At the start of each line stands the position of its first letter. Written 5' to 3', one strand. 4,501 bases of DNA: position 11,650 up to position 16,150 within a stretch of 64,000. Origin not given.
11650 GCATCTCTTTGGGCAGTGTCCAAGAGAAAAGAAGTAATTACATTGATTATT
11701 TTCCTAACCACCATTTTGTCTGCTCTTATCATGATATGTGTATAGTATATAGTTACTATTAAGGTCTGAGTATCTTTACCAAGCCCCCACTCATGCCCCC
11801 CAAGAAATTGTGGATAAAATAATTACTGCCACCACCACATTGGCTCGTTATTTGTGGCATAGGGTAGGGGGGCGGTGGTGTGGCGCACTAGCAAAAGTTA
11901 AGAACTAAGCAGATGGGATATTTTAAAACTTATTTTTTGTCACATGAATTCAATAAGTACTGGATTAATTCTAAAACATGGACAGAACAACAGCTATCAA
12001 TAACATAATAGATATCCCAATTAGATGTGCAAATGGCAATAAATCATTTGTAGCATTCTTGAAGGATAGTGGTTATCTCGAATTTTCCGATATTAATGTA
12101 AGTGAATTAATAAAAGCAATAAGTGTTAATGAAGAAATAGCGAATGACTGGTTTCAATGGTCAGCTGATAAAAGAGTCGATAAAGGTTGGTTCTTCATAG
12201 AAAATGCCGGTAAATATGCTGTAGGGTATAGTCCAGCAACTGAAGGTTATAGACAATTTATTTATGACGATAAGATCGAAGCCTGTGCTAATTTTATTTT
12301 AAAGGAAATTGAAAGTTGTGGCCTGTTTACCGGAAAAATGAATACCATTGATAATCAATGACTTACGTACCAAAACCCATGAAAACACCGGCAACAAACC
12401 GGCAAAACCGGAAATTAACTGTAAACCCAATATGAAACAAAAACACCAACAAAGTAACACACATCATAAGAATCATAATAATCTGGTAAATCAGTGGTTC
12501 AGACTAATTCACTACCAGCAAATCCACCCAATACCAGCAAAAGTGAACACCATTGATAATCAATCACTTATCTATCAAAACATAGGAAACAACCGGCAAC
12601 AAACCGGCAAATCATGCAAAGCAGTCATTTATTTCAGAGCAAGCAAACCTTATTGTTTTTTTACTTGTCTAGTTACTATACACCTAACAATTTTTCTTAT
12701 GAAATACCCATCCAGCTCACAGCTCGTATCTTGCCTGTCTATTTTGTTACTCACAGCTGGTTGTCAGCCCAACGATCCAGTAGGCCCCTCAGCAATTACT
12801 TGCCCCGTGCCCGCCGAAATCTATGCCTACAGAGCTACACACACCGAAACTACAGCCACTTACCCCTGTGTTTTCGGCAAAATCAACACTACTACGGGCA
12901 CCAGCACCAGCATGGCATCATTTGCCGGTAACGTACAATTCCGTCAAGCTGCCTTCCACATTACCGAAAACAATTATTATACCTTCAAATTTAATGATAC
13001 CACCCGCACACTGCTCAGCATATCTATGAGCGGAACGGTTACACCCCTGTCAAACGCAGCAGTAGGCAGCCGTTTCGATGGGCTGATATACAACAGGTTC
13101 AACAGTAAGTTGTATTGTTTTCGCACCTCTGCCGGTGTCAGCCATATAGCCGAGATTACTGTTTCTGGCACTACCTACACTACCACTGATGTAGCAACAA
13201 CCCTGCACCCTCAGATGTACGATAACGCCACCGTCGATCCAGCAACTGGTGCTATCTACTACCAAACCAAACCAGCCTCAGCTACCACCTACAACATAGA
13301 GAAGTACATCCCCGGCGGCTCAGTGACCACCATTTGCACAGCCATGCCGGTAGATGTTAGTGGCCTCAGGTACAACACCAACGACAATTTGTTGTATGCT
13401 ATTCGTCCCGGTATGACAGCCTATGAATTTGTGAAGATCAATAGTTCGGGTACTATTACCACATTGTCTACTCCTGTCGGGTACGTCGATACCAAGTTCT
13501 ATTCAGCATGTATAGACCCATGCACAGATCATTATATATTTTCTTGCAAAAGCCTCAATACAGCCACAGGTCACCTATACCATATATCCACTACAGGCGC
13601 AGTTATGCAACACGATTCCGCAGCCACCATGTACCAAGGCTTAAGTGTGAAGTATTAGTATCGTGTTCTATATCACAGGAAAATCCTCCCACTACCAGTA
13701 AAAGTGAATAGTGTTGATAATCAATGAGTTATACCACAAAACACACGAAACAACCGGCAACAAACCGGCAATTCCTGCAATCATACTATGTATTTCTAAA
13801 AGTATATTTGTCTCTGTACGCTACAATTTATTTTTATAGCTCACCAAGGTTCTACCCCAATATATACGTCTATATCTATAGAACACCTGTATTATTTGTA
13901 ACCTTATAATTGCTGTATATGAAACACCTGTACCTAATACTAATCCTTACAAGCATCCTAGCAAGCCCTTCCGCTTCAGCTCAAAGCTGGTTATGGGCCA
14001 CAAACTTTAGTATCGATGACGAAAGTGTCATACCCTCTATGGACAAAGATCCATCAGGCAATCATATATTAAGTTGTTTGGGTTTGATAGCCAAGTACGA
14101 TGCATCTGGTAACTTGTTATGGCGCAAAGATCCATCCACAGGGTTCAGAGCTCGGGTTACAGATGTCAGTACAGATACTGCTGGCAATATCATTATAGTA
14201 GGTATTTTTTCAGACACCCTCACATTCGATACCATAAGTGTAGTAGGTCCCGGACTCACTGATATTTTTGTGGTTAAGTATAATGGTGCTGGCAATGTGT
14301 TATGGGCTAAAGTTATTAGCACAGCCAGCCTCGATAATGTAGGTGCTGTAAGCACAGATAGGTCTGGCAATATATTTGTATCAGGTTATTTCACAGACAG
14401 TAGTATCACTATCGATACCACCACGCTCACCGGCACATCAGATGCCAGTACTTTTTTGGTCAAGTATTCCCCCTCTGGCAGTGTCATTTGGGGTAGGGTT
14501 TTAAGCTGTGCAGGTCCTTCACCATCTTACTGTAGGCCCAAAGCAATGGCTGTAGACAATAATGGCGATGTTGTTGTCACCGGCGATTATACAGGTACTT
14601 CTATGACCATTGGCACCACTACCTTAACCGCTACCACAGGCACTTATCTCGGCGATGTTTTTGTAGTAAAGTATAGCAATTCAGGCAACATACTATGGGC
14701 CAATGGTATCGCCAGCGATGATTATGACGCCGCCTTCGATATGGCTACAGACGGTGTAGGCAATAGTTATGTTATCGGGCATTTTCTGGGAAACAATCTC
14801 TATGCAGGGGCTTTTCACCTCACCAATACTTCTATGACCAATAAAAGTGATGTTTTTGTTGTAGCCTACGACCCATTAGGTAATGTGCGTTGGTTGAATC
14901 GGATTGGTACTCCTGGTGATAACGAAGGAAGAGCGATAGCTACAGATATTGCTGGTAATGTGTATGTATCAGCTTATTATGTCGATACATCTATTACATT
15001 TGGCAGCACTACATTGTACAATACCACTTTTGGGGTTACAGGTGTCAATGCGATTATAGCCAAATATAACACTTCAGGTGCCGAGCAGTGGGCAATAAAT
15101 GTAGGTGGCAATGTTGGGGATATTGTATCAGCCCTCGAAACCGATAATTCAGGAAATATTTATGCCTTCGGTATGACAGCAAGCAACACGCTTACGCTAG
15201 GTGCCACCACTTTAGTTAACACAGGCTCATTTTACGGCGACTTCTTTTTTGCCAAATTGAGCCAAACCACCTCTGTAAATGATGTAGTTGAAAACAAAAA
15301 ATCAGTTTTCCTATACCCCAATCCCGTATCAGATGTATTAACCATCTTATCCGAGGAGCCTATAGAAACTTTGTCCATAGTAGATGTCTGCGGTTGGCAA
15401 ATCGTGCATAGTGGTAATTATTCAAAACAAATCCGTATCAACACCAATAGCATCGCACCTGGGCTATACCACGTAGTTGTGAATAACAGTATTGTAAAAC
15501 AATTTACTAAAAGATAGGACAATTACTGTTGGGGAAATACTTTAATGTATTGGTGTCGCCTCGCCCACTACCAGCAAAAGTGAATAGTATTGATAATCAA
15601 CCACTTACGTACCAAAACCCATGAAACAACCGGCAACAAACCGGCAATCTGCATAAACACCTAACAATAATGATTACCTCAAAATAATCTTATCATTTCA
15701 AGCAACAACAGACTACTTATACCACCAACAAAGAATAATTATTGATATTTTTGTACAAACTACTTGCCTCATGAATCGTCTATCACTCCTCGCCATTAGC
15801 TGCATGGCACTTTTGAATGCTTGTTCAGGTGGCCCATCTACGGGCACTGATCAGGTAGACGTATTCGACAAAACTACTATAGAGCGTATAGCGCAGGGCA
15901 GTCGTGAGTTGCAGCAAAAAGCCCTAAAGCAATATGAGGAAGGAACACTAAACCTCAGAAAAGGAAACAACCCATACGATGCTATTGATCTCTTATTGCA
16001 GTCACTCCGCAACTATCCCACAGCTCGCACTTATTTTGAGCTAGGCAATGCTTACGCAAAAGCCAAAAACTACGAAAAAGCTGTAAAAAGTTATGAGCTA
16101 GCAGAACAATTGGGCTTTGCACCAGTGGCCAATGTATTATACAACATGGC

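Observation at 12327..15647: Four co-oriented copies of an ~84-nt element punctuate a run of exported-protein genes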

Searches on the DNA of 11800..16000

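Call 7: search_rna_families(source=window, start=11800, end=16000, threshold=evalue, max_evalue=10)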
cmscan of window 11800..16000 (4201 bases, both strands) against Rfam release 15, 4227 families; matches with E-value up to 10: 3.
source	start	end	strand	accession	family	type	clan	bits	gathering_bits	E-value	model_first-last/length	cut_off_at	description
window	15482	15522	+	RF03915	MIR5286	Gene; miRNA;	-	17.3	93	7.3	1-78/78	no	MIR5286 microRNA precursor family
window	14998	15082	-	RF02301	TtnuCD25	Gene; snRNA; snoRNA; CD-box;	-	16.5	85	5.5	1-89/89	no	Tetrahymena snoRNA TtnuCD25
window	14887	14980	+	RF00619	U6atac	Gene; snRNA; splicing;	CL00009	12.9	33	6.7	1-126/126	no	U6atac minor spliceosomal RNA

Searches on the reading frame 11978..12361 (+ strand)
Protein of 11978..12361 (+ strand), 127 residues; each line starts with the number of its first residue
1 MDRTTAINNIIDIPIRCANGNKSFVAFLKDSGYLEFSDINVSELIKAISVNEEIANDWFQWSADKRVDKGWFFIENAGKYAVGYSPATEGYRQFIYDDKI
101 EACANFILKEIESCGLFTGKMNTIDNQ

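Call 31: search_protein_families(library=pfam, proteins=[window:11978-12361:+], max_evalue=0.01)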
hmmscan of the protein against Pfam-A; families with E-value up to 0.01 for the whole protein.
window:11978-12361:+ (127 aa): 0 families

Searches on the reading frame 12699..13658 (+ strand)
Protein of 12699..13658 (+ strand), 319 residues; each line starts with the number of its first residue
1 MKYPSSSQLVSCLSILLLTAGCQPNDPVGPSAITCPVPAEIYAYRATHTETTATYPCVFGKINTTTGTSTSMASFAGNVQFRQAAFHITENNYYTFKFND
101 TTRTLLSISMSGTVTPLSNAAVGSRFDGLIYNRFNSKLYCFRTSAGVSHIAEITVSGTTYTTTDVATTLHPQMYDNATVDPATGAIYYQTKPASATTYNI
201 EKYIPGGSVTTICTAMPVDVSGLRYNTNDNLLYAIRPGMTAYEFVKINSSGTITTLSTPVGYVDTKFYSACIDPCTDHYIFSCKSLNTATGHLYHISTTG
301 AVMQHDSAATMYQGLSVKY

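Call 31: search_protein_families(library=pfam, proteins=[window:12699-13658:+], max_evalue=0.01)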
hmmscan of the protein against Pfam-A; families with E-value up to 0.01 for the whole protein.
window:12699-13658:+ (319 aa): 0 families

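Call 43: find_homologous_proteins(query=window:12699-13658:+, max_evalue=0.00001)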
Query window:12699-13658:+ (319 aa): 14 proteins with E <= 0.00001 among 3342 candidates.
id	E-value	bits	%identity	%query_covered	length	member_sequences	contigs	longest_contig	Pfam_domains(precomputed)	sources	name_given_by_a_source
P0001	6.2e-208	707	100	100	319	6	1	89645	-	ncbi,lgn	-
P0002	2.3e-126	439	65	100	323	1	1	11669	-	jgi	-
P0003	2.3e-120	419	62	100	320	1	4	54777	-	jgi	jgi:hypothetical protein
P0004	4.8e-113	395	59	100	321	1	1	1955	-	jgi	-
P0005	3.5e-111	389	59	97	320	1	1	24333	PF21959.3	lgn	-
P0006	6.1e-109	382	59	95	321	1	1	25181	PF21959.3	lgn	-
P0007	6.4e-108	379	55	100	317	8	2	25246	-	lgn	-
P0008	5.3e-99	349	58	87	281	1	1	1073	-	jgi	jgi:hypothetical protein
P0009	5.3e-62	228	40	98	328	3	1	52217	-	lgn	-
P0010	2.8e-61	225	40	98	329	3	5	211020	-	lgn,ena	-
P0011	1.5e-60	223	39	96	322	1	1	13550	-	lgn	-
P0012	2.8e-56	209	41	92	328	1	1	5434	-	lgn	-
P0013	3.8e-30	123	38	81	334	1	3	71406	-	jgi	jgi:hypothetical protein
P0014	1.5e-25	108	38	66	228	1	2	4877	PF21959.3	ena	-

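Call 44: find_encoding_contigs(protein=P0001, flank=10000, max_places=2)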
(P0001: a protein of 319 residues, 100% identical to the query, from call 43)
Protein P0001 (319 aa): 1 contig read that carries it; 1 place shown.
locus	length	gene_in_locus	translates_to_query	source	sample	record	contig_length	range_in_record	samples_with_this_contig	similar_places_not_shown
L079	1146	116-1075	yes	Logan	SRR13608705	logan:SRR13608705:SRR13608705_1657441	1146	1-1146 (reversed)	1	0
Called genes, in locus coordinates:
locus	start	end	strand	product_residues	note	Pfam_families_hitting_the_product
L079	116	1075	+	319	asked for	-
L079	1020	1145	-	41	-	?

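Call 45: find_encoding_contigs(protein=P0002, flank=6000, max_places=2)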
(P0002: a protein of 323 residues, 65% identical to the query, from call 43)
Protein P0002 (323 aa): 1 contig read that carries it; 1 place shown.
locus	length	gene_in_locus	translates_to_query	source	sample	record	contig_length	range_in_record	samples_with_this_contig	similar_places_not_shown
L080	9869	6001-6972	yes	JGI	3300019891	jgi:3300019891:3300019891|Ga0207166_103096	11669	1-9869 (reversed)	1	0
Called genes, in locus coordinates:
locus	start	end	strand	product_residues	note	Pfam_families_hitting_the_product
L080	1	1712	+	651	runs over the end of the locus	PF01433:Peptidase_M1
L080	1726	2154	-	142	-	PF00293:NUDIX, PF14815:NUDIX_4 (weak)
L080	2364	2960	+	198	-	-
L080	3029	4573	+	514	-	PF00474:SSF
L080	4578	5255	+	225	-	PF18306:LDcluster4, PF03641:Lysine_decarbox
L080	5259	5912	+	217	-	PF01596:Methyltransf_3, PF01135:PCMT, PF13578:Methyltransf_24, PF13649:Methyltransf_25 (faint)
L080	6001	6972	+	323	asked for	-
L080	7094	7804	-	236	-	-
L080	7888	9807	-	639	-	PF13292:DXP_synthase_N, PF00456:Transketolase_N (faint), PF00676:E1_dh (weak), PF02775:TPP_enzyme_C (faint), PF02779:Transket_pyr, PF02780:Transketolase_C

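Call 46: find_encoding_contigs(protein=P0003, flank=6000, max_places=3)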
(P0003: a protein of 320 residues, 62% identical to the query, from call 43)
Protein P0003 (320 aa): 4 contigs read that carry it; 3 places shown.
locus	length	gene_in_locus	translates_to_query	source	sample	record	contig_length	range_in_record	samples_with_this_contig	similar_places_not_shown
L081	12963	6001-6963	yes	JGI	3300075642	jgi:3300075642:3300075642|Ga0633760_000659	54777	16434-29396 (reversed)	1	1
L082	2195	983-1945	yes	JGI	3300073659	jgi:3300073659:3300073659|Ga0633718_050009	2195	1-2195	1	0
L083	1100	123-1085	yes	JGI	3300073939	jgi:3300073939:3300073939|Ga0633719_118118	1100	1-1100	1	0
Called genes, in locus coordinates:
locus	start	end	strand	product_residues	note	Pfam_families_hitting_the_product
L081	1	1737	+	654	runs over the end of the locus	PF01433:Peptidase_M1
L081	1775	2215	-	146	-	PF00293:NUDIX, PF14815:NUDIX_4 (faint)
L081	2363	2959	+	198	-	-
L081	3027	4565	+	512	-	PF00474:SSF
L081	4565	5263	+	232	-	PF18306:LDcluster4, PF03641:Lysine_decarbox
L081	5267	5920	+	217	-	PF01596:Methyltransf_3, PF01135:PCMT (weak), PF13578:Methyltransf_24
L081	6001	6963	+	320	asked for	-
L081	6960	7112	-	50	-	-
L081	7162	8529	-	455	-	-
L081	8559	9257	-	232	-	-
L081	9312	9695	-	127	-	PF01850:PIN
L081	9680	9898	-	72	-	-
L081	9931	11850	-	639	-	PF13292:DXP_synthase_N, PF00456:Transketolase_N (weak), PF00676:E1_dh (weak), PF02775:TPP_enzyme_C (weak), PF02779:Transket_pyr, PF02780:Transketolase_C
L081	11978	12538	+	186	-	PF00313:CSD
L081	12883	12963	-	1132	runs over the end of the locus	PF00873:ACR_tran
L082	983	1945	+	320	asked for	-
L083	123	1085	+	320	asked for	-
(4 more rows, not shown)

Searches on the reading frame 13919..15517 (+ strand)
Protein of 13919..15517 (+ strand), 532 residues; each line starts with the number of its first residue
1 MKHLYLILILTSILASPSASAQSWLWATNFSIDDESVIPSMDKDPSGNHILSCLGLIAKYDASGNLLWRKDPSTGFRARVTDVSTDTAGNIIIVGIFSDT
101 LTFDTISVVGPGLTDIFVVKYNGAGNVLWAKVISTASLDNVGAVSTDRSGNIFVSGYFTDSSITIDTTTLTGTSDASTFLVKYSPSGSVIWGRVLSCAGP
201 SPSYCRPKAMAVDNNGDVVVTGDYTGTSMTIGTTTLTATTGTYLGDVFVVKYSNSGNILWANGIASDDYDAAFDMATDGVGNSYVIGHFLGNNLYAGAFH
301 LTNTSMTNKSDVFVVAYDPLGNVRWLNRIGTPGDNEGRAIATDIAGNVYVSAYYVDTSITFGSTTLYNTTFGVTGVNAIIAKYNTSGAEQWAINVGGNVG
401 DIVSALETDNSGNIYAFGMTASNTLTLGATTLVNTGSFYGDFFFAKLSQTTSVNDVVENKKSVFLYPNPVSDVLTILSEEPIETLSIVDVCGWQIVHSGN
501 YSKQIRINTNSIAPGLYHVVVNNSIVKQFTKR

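Call 31: search_protein_families(library=pfam, proteins=[window:13919-15517:+], max_evalue=0.01)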
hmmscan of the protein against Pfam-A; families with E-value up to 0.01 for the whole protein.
window:13919-15517:+ (532 aa): 3 families
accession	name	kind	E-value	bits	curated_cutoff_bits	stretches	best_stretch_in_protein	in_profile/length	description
PF18962.6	Por_Secre_tail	-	1.1e-09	38.9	27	1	465-528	1-69/75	Secretion system C-terminal sorting domain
PF06739.17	SBBP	-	5.1e-08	33.2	20.5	1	325-352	2-30/38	Beta-propeller repeat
PF25293.1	Beta-prop_EMC1_N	-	0.00084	19.5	34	0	371-427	123-179/219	EMC1 N-terminal beta-propeller domain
